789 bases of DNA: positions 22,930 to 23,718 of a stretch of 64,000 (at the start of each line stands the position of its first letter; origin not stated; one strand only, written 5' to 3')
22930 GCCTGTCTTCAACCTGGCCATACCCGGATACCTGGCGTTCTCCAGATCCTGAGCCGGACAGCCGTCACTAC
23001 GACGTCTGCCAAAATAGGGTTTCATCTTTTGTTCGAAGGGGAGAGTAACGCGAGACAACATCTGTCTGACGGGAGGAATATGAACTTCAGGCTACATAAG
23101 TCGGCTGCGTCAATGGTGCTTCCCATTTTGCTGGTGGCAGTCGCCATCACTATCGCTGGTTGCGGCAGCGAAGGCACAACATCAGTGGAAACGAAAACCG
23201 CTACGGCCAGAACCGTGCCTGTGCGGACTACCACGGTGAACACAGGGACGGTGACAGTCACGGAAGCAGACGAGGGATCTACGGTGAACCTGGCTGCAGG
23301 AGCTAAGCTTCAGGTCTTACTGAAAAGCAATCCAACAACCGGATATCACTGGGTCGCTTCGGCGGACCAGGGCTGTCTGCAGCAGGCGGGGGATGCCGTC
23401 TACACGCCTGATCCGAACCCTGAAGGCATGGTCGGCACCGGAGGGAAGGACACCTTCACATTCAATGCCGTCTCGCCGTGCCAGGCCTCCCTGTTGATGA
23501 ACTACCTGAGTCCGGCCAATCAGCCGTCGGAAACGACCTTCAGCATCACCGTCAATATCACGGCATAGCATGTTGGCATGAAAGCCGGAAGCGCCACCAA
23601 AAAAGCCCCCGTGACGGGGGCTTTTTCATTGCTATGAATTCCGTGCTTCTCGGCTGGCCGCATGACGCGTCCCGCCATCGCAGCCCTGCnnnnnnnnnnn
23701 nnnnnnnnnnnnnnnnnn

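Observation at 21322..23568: Tandem triplication of a small 3-TM membrane protein followed by a chagasin-family protease-inhibitor lipoprotein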

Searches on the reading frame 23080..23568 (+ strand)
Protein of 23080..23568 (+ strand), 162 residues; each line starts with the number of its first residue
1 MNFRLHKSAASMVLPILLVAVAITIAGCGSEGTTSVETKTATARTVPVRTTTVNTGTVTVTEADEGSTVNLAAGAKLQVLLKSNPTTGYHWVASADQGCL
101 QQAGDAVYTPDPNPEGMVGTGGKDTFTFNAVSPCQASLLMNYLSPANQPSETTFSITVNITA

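Call 5: search_protein_families(library=pfam, proteins=[window:23080-23568:+], max_evalue=1)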
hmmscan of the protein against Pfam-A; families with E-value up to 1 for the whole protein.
window:23080-23568:+ (162 aa): 3 families
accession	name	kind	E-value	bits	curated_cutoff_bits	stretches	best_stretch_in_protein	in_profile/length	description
PF09394.16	Inhibitor_I42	-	4e-20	72.3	27.2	1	70-158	1-91/91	Chagasin family peptidase inhibitor I42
PF06613.17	KorB_C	-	0.12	12.8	25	0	79-98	21-41/59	KorB C-terminal beta-barrel domain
PF17141.9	DUF5114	-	0.41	11.6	27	1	21-86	23-88/88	Domain of unknown function (DUF5114)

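Call 6: search_protein_families(library=ncbifam, proteins=[window:23080-23568:+], max_evalue=1)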
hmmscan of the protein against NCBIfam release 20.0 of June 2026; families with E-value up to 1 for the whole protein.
window:23080-23568:+ (162 aa): 3 families
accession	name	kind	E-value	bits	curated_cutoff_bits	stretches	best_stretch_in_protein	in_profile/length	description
NF050142.1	PG1828_fam_lipo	equivalog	0.01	16.5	50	1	16-61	7-56/59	PG1828 family lipoprotein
NF052551.1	EnvBioLpgNMYCTU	equivalog_domain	0.037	13.4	250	1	13-63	5-54/227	envelope biogenesis lipoprotein LpqN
TIGR03054.2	photo_alph_chp1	equivalog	0.044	14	55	1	10-73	10-70/138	photosynthetic complex assembly protein PuhC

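Call 12: find_encoding_contigs(protein=window:23080-23568:+, flank=10000, max_places=6)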
Protein window:23080-23568:+ (162 aa): no gene with exactly this product is on record in the collection.

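Call 21: search_solved_structures(query=window:23080-23568:+, max_evalue=1, show_alignments=2)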
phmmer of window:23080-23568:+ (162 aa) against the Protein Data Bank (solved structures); distinct sequences matched with E-value up to 1: 42.
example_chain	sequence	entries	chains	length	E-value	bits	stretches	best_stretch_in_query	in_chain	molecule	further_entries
2wgn_B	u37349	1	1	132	1.5e-11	47.9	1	52-155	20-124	INHIBITOR OF CYSTEINE PEPTIDASE COMPND 3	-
6cjz_A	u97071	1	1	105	9.7e-11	45.3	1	59-160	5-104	Amoebiasin-1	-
5swk_C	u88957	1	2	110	1.4e-08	38.3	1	59-142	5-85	De novo protein based on the inhibitor Amoebiasin-1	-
2fo8_A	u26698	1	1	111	2.8e-07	34.1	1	59-160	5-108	Chagasin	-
2nnr_A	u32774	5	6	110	3.2e-07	33.9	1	60-160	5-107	Chagasin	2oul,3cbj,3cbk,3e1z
2nqd_A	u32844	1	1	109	3.3e-07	33.8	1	60-160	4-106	Chagasin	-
2h7w_A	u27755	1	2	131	1.5e-06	31.7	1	59-153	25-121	Chagasin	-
3m86_A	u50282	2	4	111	4.6e-05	26.9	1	60-160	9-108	Amoebiasin-2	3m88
6i39_A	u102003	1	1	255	0.00043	23.7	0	47-82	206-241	v31Pizza6-AYW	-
6i38_A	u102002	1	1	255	0.00047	23.6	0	47-82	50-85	nv2Pizza6-AYW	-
2c34_A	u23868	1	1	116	0.00091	22.7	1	64-124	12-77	INHIBITOR OF CYSTEINE PEPTIDASES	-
2cio_B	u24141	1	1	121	0.001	22.6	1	60-98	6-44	INHIBITOR OF CYSTEINE PEPTIDASE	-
6i37_A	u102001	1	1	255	0.0012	22.3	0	46-82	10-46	nv1Pizza6-AYW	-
6rej_A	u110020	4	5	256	0.0015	22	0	47-97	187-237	Pizza6-SH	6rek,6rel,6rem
6ren_A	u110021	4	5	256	0.0038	20.7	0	47-97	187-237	3fPizza6-SH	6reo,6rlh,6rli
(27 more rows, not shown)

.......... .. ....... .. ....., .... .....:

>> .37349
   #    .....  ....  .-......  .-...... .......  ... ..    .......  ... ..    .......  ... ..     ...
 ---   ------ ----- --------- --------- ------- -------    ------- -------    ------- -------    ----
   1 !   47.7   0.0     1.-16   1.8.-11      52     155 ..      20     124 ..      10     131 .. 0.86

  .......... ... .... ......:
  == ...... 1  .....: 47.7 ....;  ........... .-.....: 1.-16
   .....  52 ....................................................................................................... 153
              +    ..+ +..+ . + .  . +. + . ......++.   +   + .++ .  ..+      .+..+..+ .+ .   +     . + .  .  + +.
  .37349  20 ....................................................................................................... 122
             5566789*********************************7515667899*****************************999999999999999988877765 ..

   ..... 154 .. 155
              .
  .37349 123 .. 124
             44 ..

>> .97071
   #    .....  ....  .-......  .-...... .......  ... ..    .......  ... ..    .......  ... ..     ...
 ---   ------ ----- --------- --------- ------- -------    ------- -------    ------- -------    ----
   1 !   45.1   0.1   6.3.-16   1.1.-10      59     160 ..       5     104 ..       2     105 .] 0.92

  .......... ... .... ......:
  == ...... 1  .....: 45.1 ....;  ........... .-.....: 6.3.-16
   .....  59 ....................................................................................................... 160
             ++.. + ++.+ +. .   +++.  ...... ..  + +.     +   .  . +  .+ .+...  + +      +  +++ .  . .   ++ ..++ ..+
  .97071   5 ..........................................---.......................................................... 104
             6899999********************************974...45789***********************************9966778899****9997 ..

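Call 23: find_homologous_proteins(query=window:23080-23568:+)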
Query window:23080-23568:+ (162 aa): 9 proteins with E <= 0.001 among 248 candidates.
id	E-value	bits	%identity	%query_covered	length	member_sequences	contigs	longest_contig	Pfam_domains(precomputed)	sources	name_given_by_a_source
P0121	3.9e-90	318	100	93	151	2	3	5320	PF09394.17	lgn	-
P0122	7.4e-68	245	70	99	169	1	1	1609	PF09394.17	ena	-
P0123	3.7e-62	227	68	97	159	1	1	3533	PF09394.17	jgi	-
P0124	2.9e-61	224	68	92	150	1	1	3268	PF09394.17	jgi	-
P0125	9.6e-54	199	63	99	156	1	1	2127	PF09394.17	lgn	-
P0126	6.8e-18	83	43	53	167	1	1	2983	PF09394.17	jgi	-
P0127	2.3e-12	65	41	52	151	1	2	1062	PF09394.17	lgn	-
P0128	2.3e-6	46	30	99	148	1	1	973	PF09394.17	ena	-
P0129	3.7e-4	39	32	58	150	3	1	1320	PF09394.17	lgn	-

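Call 25: find_related_loci(query=A2, collection=genome_contigs, flank=6000)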
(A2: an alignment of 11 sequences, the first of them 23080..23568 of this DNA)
Query A2 (162 aa) in genome_contigs; peptide patterns used: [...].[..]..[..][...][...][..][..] (x = any residue, [..] = any of these).
28 stretches matched a pattern; 1 encode a relative of the query (tblastn E <= 1e-3); 1 distinct loci.
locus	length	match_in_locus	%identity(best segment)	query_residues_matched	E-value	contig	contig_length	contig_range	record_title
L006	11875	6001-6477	48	4-160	6e-45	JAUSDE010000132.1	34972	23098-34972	MAG: Thermoleophilia bacterium isolate E14_concoct.bin.89_sub E14_k141_1071696, whole genome shotgun sequence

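Call 52: search_protein_families(library=padloc, proteins=[window:23080-23568:+], max_evalue=1)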
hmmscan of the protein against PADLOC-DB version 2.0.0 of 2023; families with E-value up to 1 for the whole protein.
window:23080-23568:+ (162 aa): 0 families

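Call 53: search_protein_families(library=phrogs, proteins=[window:23080-23568:+], max_evalue=1)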
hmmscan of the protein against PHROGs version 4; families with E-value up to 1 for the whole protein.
window:23080-23568:+ (162 aa): 4 families
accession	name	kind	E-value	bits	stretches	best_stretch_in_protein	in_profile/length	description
phrog_8241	-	unknown function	0.03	15.6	1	16-65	6-55/143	-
phrog_8801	-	unknown function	0.14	13.7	1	16-51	6-42/94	-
phrog_9078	-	unknown function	0.16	12.8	1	16-78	8-74/115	-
phrog_15073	-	unknown function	0.35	12.2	1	10-61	6-55/64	-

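Call 85: find_encoding_contigs(protein=P0126, flank=3000, max_places=3)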
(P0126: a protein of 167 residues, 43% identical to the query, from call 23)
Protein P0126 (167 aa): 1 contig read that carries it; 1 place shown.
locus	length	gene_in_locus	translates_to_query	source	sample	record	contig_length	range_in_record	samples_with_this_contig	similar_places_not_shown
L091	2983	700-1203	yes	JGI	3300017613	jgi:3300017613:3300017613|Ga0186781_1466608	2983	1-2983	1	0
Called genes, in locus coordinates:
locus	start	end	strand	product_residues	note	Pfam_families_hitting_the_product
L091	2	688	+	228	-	?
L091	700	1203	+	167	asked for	PF09394:Inhibitor_I42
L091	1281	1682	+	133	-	-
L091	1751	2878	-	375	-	PF00583:Acetyltransf_1 (faint)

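Call 86: find_encoding_contigs(protein=P0122, flank=3000, max_places=3)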
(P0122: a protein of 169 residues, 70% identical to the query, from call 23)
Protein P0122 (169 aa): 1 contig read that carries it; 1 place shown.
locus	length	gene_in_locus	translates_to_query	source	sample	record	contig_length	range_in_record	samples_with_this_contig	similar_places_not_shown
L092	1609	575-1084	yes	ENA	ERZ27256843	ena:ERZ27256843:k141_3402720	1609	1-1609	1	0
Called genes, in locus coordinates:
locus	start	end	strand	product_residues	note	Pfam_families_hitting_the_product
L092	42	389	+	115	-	PF18936:DUF5684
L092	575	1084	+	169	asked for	PF09394:Inhibitor_I42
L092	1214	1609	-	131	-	?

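Call 88: search_protein_families(library=pfam, proteins=[L091:2-688:+, L091:1281-1682:+, L091:1751-2878:-], max_evalue=0.01)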
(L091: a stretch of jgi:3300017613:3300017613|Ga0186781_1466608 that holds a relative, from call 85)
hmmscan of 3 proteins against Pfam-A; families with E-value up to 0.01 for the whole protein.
L091:2-688:+ (228 aa): 1 family
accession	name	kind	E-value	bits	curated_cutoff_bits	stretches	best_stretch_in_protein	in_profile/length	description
PF00171.27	Aldedh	-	7.6e-69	232.9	23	1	1-223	236-461/461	Aldehyde dehydrogenase family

L091:1281-1682:+ (133 aa): 0 families

L091:1751-2878:- (375 aa): 1 family
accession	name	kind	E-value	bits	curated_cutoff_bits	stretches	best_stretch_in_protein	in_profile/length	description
PF00583.31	Acetyltransf_1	-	5.1e-06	27.2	20.7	0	52-123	24-96/116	Acetyltransferase (GNAT) family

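Call 98: predict_structure(alignment_id=A8)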
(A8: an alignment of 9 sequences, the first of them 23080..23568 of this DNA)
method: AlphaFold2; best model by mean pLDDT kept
length: 162 residues; sequences in the alignment: 9
mean_pLDDT: 76.6   pTM: 0.63
mean pLDDT of the five models: 76.6, 76.1, 75.2, 74.8, 74.0
residues with pLDDT >= 90: 83; 70-90: 22; 50-70: 16; < 50: 41
segments of 3 or more residues with pLDDT < 50: 1-14, 17-19, 26-45
pLDDT, mean of each block of 10 residues (from residue 1): 45 47 44 43 49 85 93 96 90 92 94 70 95 95 92 94 89
secondary structure, 60 per line:
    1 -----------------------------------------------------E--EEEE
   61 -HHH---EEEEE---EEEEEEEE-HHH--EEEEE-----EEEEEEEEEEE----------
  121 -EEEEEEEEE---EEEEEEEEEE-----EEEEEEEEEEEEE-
elements in order: E57-60 E68-72 E76-83 E90-94 E100-110 E122-130 E134-143 E149-161

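Call 100: fold_search(model_id=the predicted structure, library=pdb)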
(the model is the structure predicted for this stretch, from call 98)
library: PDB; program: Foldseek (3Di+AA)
matches with E <= 10: 1640; with E <= 0.001: 14
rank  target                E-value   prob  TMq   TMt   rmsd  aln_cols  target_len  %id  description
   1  3m86_A                5.2e-10  1.00  0.60  0.85   2.3       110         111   18  Crystal structure of the cysteine protease inhibitor, EhICP2, from Entamoeba histolytica (released 2011-02-02)
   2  3m88_A                9.0e-10  1.00  0.59  0.85   2.2       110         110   18  Crystal structure of the cysteine protease inhibitor, EhICP2, from Entamoeba histolytica (released 2011-02-02)
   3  3m86_B                2.5e-09  1.00  0.56  0.86   2.2       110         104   14  Crystal structure of the cysteine protease inhibitor, EhICP2, from Entamoeba histolytica (released 2011-02-02)
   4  6cjz_MODEL_1_A        6.6e-09  1.00  0.54  0.79   3.3       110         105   26  Solution Structure of Amebosin (released 2019-02-06)
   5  3m88_B                1.8e-08  1.00  0.56  0.86   2.1       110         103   13  Crystal structure of the cysteine protease inhibitor, EhICP2, from Entamoeba histolytica (released 2011-02-02)
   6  2nqd_A                1.9e-08  1.00  0.55  0.79   2.8       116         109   22  Crystal structure of cysteine protease inhibitor, chagasin, in complex with human cathepsin L (released 2007-07-24)
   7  2nnr_A                3.7e-08  1.00  0.57  0.81   2.2       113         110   24  Crystal structure of chagasin, cysteine protease inhibitor from Trypanosoma cruzi (released 2007-07-24)
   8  2oul_B                6.8e-08  1.00  0.55  0.81   2.2       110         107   24  The Structure of Chagasin in Complex with a Cysteine Protease Clarifies the Binding Mode and Evolution of a New Inhibi (released 2008-02-26)
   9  2h7w_A                1.2e-07  1.00  0.56  0.81   2.3       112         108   24  Crystal structure of Chagasin, the endogenous cysteine-protease inhibitor from Trypanosoma cruzi (released 2006-10-10)
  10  2h7w_B                2.1e-07  1.00  0.52  0.75   3.1       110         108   25  Crystal structure of Chagasin, the endogenous cysteine-protease inhibitor from Trypanosoma cruzi (released 2006-10-10)
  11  2wgn_MODEL_1_B        2.5e-06  1.00  0.47  0.56  11.3       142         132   26  Pseudomonas aeruginosa ICP (released 2010-07-07)
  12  3pnr_B                1.0e-05  1.00  0.36  0.44  12.7       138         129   17  Structure of PbICP-C in complex with falcipain-2 (released 2011-07-27)
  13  4lzk_C                4.5e-04  0.91  0.22  0.21  12.7       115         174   11  Crystal structure of inclusion body protein (PixA pfam12306) from Burkholderia cenocepacia J2315 (released 2013-11-13)
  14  9ijj_4J               9.2e-04  1.00  0.39  0.10   7.2       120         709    8  In situ structure of the central apparatus in mouse sperm axoneme. (released 2025-06-04)
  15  4aq1_C                1.1e-03  1.00  0.35  0.11   9.8       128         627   14  Structure of the SbsB S-layer protein of Geobacillus stearothermophilus PV72p2 in complex with nanobody KB6 (released 2012-06-13)
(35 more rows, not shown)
